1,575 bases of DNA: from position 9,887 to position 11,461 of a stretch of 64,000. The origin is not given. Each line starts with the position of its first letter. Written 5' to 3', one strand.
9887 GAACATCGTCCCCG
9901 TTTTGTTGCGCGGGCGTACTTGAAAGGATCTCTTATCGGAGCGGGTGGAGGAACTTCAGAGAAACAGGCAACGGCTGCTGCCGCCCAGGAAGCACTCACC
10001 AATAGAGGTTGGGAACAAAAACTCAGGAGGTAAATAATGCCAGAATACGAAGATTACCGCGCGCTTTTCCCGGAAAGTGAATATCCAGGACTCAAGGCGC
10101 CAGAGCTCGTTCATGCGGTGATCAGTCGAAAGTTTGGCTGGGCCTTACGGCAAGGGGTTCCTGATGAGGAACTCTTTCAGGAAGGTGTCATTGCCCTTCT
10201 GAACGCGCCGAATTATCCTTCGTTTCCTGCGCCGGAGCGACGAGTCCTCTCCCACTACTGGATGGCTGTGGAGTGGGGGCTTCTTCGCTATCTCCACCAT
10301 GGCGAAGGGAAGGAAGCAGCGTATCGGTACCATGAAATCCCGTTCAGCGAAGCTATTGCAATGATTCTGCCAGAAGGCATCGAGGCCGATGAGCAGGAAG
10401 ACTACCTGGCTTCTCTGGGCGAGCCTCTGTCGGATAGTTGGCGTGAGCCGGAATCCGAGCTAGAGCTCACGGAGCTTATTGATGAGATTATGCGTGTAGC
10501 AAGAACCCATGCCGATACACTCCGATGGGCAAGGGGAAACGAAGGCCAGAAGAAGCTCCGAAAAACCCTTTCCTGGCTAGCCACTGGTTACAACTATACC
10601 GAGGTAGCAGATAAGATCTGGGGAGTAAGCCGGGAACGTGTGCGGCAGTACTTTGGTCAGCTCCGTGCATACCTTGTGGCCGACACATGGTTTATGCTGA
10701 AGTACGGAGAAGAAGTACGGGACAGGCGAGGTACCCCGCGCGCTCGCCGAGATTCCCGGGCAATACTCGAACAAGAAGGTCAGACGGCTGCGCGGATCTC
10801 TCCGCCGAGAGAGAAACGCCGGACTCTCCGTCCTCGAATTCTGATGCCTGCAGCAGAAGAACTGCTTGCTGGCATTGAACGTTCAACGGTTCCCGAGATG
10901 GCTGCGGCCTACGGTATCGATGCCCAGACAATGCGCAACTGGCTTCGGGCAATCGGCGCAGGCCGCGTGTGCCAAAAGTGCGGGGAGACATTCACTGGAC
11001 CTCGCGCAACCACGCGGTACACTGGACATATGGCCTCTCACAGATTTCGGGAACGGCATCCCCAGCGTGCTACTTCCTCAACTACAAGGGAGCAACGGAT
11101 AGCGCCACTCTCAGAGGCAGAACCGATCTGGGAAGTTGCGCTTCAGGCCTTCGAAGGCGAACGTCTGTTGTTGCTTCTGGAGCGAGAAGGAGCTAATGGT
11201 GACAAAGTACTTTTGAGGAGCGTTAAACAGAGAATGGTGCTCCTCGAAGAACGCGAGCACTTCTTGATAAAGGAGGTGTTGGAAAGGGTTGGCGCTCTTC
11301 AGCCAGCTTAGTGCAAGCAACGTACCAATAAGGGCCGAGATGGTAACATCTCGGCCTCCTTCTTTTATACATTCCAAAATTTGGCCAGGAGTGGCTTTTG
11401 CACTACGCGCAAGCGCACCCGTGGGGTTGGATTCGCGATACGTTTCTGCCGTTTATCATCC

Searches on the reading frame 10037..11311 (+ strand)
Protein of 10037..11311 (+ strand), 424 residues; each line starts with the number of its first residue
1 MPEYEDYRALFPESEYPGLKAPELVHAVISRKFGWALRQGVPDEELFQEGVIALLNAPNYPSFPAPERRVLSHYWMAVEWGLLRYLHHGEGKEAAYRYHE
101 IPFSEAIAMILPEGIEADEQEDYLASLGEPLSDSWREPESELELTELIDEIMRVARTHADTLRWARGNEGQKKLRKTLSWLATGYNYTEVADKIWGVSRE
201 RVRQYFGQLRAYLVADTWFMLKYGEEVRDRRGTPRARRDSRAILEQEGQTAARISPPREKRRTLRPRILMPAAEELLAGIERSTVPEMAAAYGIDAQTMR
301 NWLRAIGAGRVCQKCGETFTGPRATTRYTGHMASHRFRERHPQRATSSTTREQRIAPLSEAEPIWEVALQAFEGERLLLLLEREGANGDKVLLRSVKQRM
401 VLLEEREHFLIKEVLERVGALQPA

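Call 54: search_protein_families(library=pfam, proteins=[window:10037-11311:+], max_evalue=0.0001)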
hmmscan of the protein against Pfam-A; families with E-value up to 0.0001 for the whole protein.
window:10037-11311:+ (424 aa): 0 families

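Call 81: search_protein_families(library=pfam, proteins=[window:10037-11311:+], max_evalue=0.01)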
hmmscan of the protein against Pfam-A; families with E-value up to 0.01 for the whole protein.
window:10037-11311:+ (424 aa): 2 families
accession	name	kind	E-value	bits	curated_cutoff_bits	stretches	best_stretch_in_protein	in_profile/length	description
PF13384.12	HTH_23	-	0.0072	16.6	24.6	0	181-204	14-36/50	Homeodomain-like domain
PF13518.12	HTH_28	-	0.0076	16.8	25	0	284-307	14-37/52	Helix-turn-helix domain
